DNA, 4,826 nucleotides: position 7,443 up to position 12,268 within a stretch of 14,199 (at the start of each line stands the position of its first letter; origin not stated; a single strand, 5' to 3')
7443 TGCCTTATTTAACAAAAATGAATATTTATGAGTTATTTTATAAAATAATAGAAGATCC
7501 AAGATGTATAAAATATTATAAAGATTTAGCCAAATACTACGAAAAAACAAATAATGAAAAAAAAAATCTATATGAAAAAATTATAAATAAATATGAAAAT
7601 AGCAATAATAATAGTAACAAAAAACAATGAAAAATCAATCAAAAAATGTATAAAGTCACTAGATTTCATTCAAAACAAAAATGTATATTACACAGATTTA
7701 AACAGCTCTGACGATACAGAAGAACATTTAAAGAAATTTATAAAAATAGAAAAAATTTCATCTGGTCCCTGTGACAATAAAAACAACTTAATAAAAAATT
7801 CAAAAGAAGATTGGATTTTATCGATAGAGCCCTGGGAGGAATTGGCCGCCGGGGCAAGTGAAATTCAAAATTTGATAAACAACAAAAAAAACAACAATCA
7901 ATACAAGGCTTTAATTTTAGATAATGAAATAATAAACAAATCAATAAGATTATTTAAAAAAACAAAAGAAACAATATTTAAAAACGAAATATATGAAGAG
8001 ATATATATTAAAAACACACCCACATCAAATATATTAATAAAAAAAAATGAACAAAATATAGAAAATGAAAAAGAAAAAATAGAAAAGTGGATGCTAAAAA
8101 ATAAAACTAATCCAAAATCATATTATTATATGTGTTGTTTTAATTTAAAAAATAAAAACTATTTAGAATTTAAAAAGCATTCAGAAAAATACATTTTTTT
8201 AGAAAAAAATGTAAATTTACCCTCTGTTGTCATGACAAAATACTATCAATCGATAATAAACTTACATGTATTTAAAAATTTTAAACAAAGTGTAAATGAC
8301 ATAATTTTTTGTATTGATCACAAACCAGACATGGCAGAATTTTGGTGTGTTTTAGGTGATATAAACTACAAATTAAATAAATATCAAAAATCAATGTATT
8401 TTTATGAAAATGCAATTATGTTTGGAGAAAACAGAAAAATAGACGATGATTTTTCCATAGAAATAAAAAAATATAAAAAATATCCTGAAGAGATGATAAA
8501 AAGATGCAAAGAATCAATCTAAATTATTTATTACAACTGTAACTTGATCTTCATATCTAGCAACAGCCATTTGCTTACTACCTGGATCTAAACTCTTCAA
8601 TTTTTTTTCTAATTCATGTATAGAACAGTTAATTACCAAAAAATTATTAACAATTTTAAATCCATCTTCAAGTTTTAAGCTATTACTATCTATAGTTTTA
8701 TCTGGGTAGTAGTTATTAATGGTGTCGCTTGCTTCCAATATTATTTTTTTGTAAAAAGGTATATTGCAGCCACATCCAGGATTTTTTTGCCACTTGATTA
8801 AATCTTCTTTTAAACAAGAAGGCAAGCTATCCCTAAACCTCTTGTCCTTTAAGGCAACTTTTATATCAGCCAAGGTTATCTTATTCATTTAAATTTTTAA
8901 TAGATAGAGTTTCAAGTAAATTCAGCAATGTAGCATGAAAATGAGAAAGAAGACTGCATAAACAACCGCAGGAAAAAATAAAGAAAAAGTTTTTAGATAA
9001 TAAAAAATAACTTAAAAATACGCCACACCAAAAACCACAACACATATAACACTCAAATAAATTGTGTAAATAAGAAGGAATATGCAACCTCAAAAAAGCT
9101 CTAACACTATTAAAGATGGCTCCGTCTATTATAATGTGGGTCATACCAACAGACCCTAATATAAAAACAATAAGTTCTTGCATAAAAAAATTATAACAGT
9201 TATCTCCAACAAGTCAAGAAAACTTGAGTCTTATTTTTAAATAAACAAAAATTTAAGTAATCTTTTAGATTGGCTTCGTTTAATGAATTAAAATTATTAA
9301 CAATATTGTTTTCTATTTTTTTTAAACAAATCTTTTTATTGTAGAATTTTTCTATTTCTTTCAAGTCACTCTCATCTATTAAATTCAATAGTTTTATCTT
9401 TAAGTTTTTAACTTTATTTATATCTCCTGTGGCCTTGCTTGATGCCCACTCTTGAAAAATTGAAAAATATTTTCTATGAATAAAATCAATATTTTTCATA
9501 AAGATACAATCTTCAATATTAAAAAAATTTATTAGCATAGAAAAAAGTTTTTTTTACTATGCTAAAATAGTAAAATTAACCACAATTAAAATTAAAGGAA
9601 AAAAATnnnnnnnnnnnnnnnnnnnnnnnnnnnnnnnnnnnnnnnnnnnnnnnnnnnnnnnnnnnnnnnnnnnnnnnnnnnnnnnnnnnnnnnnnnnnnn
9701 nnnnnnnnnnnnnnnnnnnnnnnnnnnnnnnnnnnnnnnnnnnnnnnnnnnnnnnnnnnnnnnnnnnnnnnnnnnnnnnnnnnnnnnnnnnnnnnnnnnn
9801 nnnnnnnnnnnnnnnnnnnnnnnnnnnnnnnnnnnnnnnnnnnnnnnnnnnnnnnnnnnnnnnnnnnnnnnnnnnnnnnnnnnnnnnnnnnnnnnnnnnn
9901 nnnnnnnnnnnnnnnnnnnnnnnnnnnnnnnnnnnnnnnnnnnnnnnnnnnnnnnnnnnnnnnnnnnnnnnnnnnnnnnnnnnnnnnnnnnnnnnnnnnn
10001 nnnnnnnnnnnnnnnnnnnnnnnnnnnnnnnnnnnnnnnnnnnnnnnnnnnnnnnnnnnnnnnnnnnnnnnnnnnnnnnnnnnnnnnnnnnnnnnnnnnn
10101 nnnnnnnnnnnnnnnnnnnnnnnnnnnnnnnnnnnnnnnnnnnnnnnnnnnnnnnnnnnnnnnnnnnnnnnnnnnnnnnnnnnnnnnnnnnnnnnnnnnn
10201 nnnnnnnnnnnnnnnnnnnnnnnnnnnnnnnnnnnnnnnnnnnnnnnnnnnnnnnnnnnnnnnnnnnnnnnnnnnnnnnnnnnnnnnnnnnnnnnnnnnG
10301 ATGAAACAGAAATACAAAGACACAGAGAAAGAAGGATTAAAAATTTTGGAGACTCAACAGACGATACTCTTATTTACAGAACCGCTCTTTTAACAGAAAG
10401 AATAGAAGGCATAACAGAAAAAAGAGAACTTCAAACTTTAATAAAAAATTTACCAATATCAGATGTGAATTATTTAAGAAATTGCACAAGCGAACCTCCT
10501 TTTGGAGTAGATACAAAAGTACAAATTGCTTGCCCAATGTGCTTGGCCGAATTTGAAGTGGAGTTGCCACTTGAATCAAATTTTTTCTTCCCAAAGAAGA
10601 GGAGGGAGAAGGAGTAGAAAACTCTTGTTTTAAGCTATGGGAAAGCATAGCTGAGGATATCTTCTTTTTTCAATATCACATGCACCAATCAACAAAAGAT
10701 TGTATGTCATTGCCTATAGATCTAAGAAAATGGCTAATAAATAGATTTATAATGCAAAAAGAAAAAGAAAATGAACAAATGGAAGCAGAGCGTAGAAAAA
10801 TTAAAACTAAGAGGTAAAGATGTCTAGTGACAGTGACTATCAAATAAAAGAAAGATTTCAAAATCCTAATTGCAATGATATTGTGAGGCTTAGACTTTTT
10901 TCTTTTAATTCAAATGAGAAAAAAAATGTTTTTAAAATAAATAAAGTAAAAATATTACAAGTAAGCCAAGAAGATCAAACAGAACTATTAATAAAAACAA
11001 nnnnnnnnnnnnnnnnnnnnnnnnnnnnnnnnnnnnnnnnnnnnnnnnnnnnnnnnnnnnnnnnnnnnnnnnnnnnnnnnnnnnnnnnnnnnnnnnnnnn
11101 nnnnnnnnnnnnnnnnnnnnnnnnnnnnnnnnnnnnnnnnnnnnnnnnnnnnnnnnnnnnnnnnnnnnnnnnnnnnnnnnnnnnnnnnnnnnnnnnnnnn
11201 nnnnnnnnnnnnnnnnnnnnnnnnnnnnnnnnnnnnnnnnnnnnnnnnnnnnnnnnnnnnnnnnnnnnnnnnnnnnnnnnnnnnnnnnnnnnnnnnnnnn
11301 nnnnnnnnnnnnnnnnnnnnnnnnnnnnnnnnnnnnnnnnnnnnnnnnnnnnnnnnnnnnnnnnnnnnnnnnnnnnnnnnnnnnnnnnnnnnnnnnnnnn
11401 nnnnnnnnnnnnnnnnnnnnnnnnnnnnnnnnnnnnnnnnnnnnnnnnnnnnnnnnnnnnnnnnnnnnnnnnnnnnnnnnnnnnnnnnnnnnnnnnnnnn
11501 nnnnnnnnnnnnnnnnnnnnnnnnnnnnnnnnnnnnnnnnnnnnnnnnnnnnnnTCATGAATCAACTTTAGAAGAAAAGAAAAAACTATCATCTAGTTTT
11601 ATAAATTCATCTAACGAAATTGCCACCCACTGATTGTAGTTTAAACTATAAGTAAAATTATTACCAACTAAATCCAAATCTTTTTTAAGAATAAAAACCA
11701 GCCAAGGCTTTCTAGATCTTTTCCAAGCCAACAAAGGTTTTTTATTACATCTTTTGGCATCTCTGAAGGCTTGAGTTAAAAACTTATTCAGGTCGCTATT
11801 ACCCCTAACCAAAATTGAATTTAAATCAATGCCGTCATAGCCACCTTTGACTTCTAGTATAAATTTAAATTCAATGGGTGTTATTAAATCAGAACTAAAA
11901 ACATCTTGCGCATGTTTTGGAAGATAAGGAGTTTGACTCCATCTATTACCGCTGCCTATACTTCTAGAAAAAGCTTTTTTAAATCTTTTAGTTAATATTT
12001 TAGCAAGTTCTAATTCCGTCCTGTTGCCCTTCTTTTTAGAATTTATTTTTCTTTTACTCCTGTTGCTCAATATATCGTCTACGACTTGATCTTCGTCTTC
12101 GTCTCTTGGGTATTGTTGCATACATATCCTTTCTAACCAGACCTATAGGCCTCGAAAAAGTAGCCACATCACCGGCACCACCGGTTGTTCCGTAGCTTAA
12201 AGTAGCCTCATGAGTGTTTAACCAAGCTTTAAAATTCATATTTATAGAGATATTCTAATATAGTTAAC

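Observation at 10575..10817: Candidate programmed -1 frameshift (T_TTT_TTC) joining the gp26-like hub gene to a start-less 76-codon ORF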

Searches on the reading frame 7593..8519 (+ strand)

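Call 7: search_protein_families(library=pfam, proteins=[window:7593-8519:+], max_evalue=0.1)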
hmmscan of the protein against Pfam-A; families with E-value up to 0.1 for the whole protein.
window:7593-8519:+ (309 aa): 5 families
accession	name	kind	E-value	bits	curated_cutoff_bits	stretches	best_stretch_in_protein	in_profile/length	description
PF00535.33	Glycos_transf_2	-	6.5e-06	26.6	23.3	1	5-76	2-83/168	Glycosyl transferase family 2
PF07719.23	TPR_2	-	0.0037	17.7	27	1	248-275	1-28/34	Tetratricopeptide repeat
PF00515.34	TPR_1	-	0.0071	16.6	27.8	1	248-275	1-28/34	Tetratricopeptide repeat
PF00201.24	UDPGT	-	0.052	12.8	19.5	1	116-224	36-143/499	UDP-glucoronosyl and UDP-glucosyl transferase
PF25513.1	P2_C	-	0.094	13.1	25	0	128-187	22-84/120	Viral coat protein P2 C-terminal domain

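Call 8: search_protein_families(library=phrogs, proteins=[window:7593-8519:+], max_evalue=0.1)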
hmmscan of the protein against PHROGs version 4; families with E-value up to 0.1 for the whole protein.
window:7593-8519:+ (309 aa): 1 family
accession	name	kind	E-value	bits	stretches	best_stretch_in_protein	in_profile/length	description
phrog_13126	-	moron, auxiliary metabolic gene and host takeover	0.0001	22.7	1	1-307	1-320/394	beta-1,4-glycosyltransferase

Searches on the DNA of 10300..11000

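Call 79: search_rna_families(source=window, start=10300, end=11000, threshold=evalue, max_evalue=1)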
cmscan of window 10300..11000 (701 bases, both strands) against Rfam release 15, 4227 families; matches with E-value up to 1: 0.
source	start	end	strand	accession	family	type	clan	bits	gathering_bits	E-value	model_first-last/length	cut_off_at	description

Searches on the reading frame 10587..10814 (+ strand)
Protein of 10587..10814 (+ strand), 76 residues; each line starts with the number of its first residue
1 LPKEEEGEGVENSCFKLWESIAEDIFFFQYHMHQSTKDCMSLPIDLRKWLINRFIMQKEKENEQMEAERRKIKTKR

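Call 7: search_protein_families(library=pfam, proteins=[window:10587-10814:+], max_evalue=0.1)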
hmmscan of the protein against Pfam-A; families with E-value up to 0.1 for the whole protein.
seq(76 aa): 1 family
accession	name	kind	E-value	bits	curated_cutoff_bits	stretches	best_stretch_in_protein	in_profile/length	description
PF11176.13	Tma16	-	0.00023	21.4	22.7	1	19-73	37-88/146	Translation machinery-associated protein 16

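Call 8: search_protein_families(library=phrogs, proteins=[window:10587-10814:+], max_evalue=0.1)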
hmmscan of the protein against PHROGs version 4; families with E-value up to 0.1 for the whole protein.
seq(76 aa): 1 family
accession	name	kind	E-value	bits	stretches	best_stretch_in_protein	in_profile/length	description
phrog_20255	-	unknown function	0.046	14.8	1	37-67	28-58/63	-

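Call 10: search_dna_similar(query=window:10587-10814:+, collection=phages, mode=protein, max_evalue=1, max_rows=30)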
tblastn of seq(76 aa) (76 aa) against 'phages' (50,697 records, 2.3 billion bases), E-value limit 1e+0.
Records with a match: 1; places in all: 1; records where one place covers at least 80% of the query: 1.
Best place of each record, by identity: <60% 1.
By first word of the organism name: uncultured 1.
By host as written in the record: - 1.
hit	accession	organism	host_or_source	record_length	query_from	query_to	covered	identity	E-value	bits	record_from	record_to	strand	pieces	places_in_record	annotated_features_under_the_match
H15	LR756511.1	uncultured phage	metagenomic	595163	2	71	92%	40.0%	6e-11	61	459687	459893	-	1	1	record has no annotation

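Call 73: search_protein_representatives(protein=window:10587-10814:+)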
Query: 76 residues. Proteins with E-value up to 0.001 (for the whole library): 62; up to 1e-10: 5; up to 1e-30: 0. The best 62 are listed.
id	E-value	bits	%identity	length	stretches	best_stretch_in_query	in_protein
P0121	6.7e-19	83.4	68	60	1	17-76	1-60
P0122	5.5e-14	67.8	55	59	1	17-71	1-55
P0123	1.5e-13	66.4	47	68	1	11-72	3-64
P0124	5.6e-13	64.6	46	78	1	8-75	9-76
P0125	1.2e-12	63.6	60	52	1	23-70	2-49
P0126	1.7e-10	56.7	56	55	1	23-76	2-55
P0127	1.8e-10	56.7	45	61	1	17-76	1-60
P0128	5.6e-10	55.1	55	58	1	19-73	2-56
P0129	8.2e-10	54.6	52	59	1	16-71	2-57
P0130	1.2e-09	54.0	42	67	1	12-71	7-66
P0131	8.3e-09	51.4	49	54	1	23-73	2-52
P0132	2.6e-08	49.8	23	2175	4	7-37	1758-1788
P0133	2.6e-08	49.8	41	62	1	20-75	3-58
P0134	2.7e-08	49.7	50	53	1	23-72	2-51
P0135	5.0e-08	48.9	47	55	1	23-75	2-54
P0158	8.0e-05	38.7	57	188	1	2-41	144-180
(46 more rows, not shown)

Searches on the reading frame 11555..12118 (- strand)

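Call 36: search_protein_families(library=phrogs, proteins=[window:11555-12118:-], max_evalue=0.01)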
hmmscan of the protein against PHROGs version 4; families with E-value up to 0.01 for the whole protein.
window:11555-12118:- (187 aa): 1 family
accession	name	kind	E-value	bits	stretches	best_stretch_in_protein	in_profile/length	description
phrog_244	-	DNA, RNA and nucleotide metabolism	1.2e-19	72.3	1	23-154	4-113/186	RusA-like Holliday junction resolvase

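Call 37: search_protein_families(library=pfam, proteins=[window:11555-12118:-], max_evalue=0.01)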
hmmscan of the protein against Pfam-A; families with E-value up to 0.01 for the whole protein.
window:11555-12118:- (187 aa): 1 family
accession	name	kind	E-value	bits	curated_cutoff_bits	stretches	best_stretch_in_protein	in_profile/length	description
PF24608.2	PDDEXK_15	-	1.8e-25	90.2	27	1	26-172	1-154/164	Phage putative PDDEXK endonuclease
